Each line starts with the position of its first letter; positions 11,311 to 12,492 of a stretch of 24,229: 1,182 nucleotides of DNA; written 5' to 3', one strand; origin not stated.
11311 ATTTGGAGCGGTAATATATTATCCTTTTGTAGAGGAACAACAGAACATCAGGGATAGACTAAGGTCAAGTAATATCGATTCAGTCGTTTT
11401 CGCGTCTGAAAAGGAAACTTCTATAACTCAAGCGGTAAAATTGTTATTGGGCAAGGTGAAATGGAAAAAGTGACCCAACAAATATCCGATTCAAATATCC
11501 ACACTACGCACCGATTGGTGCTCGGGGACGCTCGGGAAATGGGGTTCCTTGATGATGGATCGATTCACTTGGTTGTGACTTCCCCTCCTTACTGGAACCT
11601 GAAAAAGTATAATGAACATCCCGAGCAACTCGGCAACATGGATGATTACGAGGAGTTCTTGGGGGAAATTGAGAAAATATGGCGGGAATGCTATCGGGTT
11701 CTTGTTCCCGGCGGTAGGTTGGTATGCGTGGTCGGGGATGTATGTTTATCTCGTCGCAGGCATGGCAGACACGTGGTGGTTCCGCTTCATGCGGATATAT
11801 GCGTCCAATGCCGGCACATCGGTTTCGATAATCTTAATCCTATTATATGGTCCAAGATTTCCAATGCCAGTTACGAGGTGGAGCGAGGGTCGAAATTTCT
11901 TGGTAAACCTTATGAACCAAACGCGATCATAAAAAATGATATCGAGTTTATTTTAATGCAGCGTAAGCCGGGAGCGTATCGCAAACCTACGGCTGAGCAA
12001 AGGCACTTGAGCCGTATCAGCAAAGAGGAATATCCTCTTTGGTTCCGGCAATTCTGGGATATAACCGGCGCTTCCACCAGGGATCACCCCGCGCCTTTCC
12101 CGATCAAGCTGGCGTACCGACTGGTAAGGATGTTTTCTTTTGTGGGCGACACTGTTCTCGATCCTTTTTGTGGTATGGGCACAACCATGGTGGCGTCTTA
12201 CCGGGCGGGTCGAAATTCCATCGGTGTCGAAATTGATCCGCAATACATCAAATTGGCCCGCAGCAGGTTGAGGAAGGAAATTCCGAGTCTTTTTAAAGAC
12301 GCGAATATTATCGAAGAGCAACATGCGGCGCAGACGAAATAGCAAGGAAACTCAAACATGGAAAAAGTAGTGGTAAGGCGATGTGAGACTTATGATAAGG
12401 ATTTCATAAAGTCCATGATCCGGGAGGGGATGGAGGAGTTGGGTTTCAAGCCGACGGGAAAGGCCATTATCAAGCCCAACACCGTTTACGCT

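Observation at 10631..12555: Low-GC restriction-modification-like cassette inserted inside the nfeD-stomatin operon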

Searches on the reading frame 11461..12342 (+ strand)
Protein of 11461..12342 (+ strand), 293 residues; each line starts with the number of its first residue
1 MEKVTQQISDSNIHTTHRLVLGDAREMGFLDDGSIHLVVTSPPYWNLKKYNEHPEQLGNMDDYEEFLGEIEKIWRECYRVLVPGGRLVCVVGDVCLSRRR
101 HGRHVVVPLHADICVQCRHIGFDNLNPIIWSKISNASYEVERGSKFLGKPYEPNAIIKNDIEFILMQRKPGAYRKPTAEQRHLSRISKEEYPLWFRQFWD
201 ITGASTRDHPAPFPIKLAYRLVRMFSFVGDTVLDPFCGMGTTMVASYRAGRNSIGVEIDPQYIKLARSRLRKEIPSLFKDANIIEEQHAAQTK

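Call 3: search_protein_families(library=pfam, proteins=[window:11461-12342:+], max_evalue=0.01)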
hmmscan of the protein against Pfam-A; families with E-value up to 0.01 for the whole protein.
window:11461-12342:+ (293 aa): 5 families
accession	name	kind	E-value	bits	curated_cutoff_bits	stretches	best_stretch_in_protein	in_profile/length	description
PF01555.25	N6_N4_Mtase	-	5.7e-42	144.6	26.7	1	35-266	1-219/221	DNA methylase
PF08241.18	Methyltransf_11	-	1.5e-07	32.4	21.2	0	66-89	72-95/95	Methyltransferase domain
PF13649.12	Methyltransf_25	-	1.4e-06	29.3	27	0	232-273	1-44/97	Methyltransferase domain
PF01170.24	UPF0020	-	9.5e-06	25.9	22.3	1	207-245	6-45/197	RMKL-like, methyltransferase domain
PF13847.12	Methyltransf_31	-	0.00068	19.8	27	1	229-273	4-51/145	Methyltransferase domain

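Call 4: search_protein_families(library=ncbifam, proteins=[window:11461-12342:+], max_evalue=0.01)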
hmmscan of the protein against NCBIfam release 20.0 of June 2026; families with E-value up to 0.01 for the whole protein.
window:11461-12342:+ (293 aa): 12 families
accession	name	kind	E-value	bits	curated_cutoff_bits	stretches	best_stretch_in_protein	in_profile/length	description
NF008572.0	PRK11524.1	equivalog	1.9e-17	63.3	292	1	15-272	13-258/294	adenine-specific DNA-methyltransferase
NF050803.1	DnaMtaseCcrMCaul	equivalog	3.2e-14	52.6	830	1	206-287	183-264/350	adenine-specific DNA-methyltransferase CcrM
NF010253.0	PRK13699.1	subfamily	6.9e-13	48.8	244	1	197-271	134-206/226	DNA methyltransferase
NF040721.1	Trm14_Arch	equivalog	8.2e-07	28.5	280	1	208-252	170-215/370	tRNA (guanine(6)-N2)-methyltransferase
NF045667.1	MTase_DVU1556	equivalog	4.1e-06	26.4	155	0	221-272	14-67/213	DVU_1556 family methyltransferase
NF043040.1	corrin_prot_MT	hypoth_equivalog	2.3e-05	23.9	180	1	220-273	33-86/216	corrinoid protein-associated methyltransferase CpaM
TIGR01177.1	TIGR01177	hypoth_equivalog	0.00024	20.6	316.55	1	212-270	165-224/330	TIGR01177 family methyltransferase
NF047649.1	MTase_UXPK_star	exception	0.0018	17.3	460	0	228-271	77-123/283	methyltransferase/UXPK-star double selenoprotein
NF008823.0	PRK11873.1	subfamily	0.0025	17.4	263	0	69-95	161-185/272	arsenite methyltransferase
NF040539.1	AST_met_ArsM_2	exception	0.0037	17.2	240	0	231-271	59-102/262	putative arsinothricin biosynthesis methyltransferase ArsM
TIGR01934.1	MenG_MenH_UbiE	subfamily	0.0064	15.8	158.35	0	69-90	121-142/223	ubiquinone/menaquinone biosynthesis methyltransferase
NF040538.1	methyl_ArsM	equivalog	0.0083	15.3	500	0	71-88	190-207/356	arsinothricin biosynthesis methyltransferase ArsM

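Call 6: search_solved_structures(query=window:11461-12342:+, max_evalue=0.001)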
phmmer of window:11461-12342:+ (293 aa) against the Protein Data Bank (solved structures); distinct sequences matched with E-value up to 0.001: 14.
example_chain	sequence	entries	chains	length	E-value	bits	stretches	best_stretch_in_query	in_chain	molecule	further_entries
2zie_A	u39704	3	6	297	9.3e-116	389.9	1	16-277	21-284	Putative modification methylase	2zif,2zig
8s9m_A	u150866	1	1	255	1.1e-15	61.3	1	184-271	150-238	DNA cytosine-N4 methyltransferase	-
8s9n_A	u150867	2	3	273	1.1e-15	61.2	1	184-271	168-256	DNA cytosine-N4 methyltransferase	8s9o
6pbd_A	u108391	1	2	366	1.3e-13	54.5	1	206-288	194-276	Modification methylase CcrMI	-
8urk_A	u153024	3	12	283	1.8e-11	47.5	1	204-271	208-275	Methyltransferase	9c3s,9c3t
9c3u_A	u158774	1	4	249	1.8e-11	47.4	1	204-270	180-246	Methyltransferase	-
1eg2_A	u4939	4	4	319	4.5e-09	39.6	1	206-265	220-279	MODIFICATION METHYLASE RSRI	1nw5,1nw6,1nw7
1nw8_A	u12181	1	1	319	8.1e-09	38.8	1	206-265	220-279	MODIFICATION METHYLASE RSRI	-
1boo_A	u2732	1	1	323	7e-08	35.7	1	206-269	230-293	PROTEIN (N-4 CYTOSINE-SPECIFIC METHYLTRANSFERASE PVU II)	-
5hek_A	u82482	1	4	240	1.8e-07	34.3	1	201-271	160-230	Adenine specific DNA methyltransferase (DpnA)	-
5hfj_A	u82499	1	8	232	2.3e-07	34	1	201-271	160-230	Adenine specific DNA methyltransferase (DpnA)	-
1g60_A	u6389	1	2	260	5.8e-07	32.7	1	208-267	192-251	Adenine-specific Methyltransferase MboIIA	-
8vyd_A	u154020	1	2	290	3e-05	27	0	228-268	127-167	SAM-dependent methyltransferase, UPF0020 family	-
6zxw_G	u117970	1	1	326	0.00097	22.1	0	210-268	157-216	tRNA (Guanine(10)-N2)-dimethyltransferase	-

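Call 9: search_protein_families(library=padloc, proteins=[window:11461-12342:+], max_evalue=1)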
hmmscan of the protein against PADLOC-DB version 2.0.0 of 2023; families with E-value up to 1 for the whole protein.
window:11461-12342:+ (293 aa): 77 families (the best 25 are shown)
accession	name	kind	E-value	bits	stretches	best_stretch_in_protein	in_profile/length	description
PDLC03259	MTase_II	-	1.3e-66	223.1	1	15-287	2-272/423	Type II methyltransferase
PDLC03350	MTase_II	-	5e-65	217.9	1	15-274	55-299/312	Type II methyltransferase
PDLC03353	MTase_II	-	2.3e-61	205.6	1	16-276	9-256/260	Type II methyltransferase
PDLC03283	MTase_II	-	4.1e-54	182.2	1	14-272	2-273/352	Type II methyltransferase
PDLC03387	MTase_II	-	4.9e-33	112.5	2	196-279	200-284/289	Type II methyltransferase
PDLC03260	MTase_II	-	3.1e-27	93.4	2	161-272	202-309/349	Type II methyltransferase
PDLC03246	MTase_II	-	4.7e-27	93.1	1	19-265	115-361/376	Type II methyltransferase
PDLC03371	MTase_II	-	9.3e-27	92.2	1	17-273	11-255/260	Type II methyltransferase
PDLC03299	MTase_II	-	5.4e-26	89.8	1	15-272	13-259/296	Type II methyltransferase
PDLC03276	MTase_II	-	2.1e-21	74.7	1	11-264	139-394/404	Type II methyltransferase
PDLC03236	MTase_II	-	2.1e-20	70.7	1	17-270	650-899/912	Type II methyltransferase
PDLC03363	MTase_II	-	7.4e-19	66.2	2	207-284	55-132/294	Type II methyltransferase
PDLC03351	MTase_II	-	1e-18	65.6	2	193-278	111-196/348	Type II methyltransferase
PDLC03265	MTase_II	-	3.3e-18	64.2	2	207-271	265-329/333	Type II methyltransferase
PDLC04134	mad2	-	4.4e-18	63.4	2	183-272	246-335/492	mads_2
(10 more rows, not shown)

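Call 39: search_dna_similar(query=window:11470-12342:+, collection=plasmids, mode=protein, max_evalue=1e-20)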
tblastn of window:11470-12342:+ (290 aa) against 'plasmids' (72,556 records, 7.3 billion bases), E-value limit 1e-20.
Records with a match: 31; places in all: 31; records where one place covers at least 80% of the query: 29.
Best place of each record, by identity: <60% 31.
By first word of the organism name: Escherichia 9; Helicobacter 4; Salmonella 4; Methanothermobacter 3; Paraburkholderia 1; Haloferacaceae 1; Marinobacter 1; Natrinema 1; Salinibaculum 1; Calditerrivibrio 1; and 5 more.
By predicted mobility (MOB-suite, as given by PLSDB): mobilizable 16; non-mobilizable 13; conjugative 2.
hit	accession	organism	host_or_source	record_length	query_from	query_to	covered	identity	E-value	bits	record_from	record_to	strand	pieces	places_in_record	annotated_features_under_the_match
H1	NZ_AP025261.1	Paraburkholderia terrae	-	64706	12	271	90%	57.4%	3e-98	322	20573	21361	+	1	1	site-specific DNA-methyltransferase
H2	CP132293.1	Haloferacaceae archaeon XH8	cell culture,Pickle salt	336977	14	280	92%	55.3%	5e-93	308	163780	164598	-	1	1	record has no annotation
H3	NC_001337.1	Methanothermobacter thermautotrophicus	-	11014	7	271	91%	37.0%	7e-41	157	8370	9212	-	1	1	site-specific DNA-methyltransferase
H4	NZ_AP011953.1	Methanothermobacter sp. CaT2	-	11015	7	271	91%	37.0%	7e-41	157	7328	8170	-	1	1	site-specific DNA-methyltransferase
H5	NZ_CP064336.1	Methanothermobacter thermautotrophicus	cell culture,manure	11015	7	271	91%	37.0%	7e-41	157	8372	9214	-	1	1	site-specific DNA-methyltransferase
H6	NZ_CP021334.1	Marinobacter salarius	pure culture,Lava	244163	14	274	90%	36.2%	9e-38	149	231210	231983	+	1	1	site-specific DNA-methyltransferase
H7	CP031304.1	Natrinema thermotolerans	Cell culture,Korean salt-fermented food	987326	10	274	91%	35.5%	1e-40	157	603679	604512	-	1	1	site-specific DNA-methyltransferase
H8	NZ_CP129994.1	Salinibaculum sp. KK48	cell culture,sediment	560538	2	267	92%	34.0%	7e-37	146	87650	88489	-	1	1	site-specific DNA-methyltransferase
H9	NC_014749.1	Calditerrivibrio nitroreducens DSM 19672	terrestrial hot spring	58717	11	275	91%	33.7%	3e-32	132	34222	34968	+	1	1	site-specific DNA-methyltransferase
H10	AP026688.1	Helicobacter ailurogastricus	Felis catus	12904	2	273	94%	32.8%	1e-38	150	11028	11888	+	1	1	methyltransferase (x2)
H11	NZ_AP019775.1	Helicobacter suis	-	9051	9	268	90%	32.9%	4e-38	149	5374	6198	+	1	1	site-specific DNA-methyltransferase (x2)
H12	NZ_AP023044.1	Helicobacter suis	Homo sapiens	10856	9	268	90%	32.9%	4e-38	149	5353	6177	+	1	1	site-specific DNA-methyltransferase (x2)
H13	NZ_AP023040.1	Helicobacter suis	Homo sapiens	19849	9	268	90%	32.9%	4e-38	149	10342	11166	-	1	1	site-specific DNA-methyltransferase (x2)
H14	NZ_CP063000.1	Klebsiella pneumoniae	Homo sapiens,Gall bladder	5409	5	262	89%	32.8%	6e-25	111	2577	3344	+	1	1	site-specific DNA-methyltransferase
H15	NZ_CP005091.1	Sphingobium sp. TKS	-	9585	24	273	86%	31.7%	4e-30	126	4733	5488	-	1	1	site-specific DNA-methyltransferase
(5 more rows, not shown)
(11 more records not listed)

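Call 40: get_annotated_region(hit=H1, flank=4000)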
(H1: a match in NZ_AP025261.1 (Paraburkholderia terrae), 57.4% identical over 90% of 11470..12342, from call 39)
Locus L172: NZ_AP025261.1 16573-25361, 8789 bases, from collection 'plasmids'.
description: Paraburkholderia terrae strain KU-15 plasmid pPT65, complete sequence
organism: Paraburkholderia terrae (NCBI taxid 311230)
taxonomy: Bacteria; Pseudomonadota; Betaproteobacteria; Burkholderiales; Burkholderiaceae; Paraburkholderia; Paraburkholderia terrae
host: -; source: -; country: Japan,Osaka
typing (MOB-suite, as given by PLSDB): non-mobilizable
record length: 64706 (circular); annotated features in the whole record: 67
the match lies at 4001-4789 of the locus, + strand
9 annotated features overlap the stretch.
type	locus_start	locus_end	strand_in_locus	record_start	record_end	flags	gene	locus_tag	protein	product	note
CDS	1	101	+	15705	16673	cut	-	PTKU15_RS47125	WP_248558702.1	replication protein RepA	-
CDS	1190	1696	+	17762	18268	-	-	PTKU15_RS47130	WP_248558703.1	hypothetical protein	-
CDS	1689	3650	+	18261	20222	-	-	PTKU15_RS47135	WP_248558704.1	site-specific integrase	-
CDS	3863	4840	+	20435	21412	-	-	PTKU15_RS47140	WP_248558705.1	site-specific DNA-methyltransferase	GO:0009307 - DNA restriction-modification system [Evidence IEA]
CDS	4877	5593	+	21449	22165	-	-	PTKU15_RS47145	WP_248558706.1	hypothetical protein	-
CDS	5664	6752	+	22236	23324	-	-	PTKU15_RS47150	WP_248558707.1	DUF262 domain-containing protein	-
CDS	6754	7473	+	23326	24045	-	-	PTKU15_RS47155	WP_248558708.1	MAE_28990/MAE_18760 family HEPN-like nuclease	-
CDS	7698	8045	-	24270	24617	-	-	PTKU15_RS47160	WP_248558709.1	hypothetical protein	-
CDS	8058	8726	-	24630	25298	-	-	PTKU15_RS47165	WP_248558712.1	hypothetical protein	-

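Call 53: search_protein_families(library=pfam, proteins=[L174:613-1098:+], max_evalue=1)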
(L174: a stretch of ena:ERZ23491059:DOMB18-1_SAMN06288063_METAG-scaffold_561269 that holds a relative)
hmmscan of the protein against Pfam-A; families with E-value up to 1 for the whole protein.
L174:613-1098:+ (162 aa): 1 family
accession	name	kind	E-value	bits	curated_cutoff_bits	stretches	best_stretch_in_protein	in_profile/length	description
PF01555.25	N6_N4_Mtase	-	9.2e-05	22.9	26.7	1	72-130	159-211/221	DNA methylase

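Call 73: search_solved_structures(query=window:11470-12342:+, max_evalue=1e-50, show_alignments=1)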
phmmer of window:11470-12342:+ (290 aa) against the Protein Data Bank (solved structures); distinct sequences matched with E-value up to 1e-50: 1.
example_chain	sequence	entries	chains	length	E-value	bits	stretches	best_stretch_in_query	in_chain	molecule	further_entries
2zie_A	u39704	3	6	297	1e-115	389.7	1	13-274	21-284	Putative modification methylase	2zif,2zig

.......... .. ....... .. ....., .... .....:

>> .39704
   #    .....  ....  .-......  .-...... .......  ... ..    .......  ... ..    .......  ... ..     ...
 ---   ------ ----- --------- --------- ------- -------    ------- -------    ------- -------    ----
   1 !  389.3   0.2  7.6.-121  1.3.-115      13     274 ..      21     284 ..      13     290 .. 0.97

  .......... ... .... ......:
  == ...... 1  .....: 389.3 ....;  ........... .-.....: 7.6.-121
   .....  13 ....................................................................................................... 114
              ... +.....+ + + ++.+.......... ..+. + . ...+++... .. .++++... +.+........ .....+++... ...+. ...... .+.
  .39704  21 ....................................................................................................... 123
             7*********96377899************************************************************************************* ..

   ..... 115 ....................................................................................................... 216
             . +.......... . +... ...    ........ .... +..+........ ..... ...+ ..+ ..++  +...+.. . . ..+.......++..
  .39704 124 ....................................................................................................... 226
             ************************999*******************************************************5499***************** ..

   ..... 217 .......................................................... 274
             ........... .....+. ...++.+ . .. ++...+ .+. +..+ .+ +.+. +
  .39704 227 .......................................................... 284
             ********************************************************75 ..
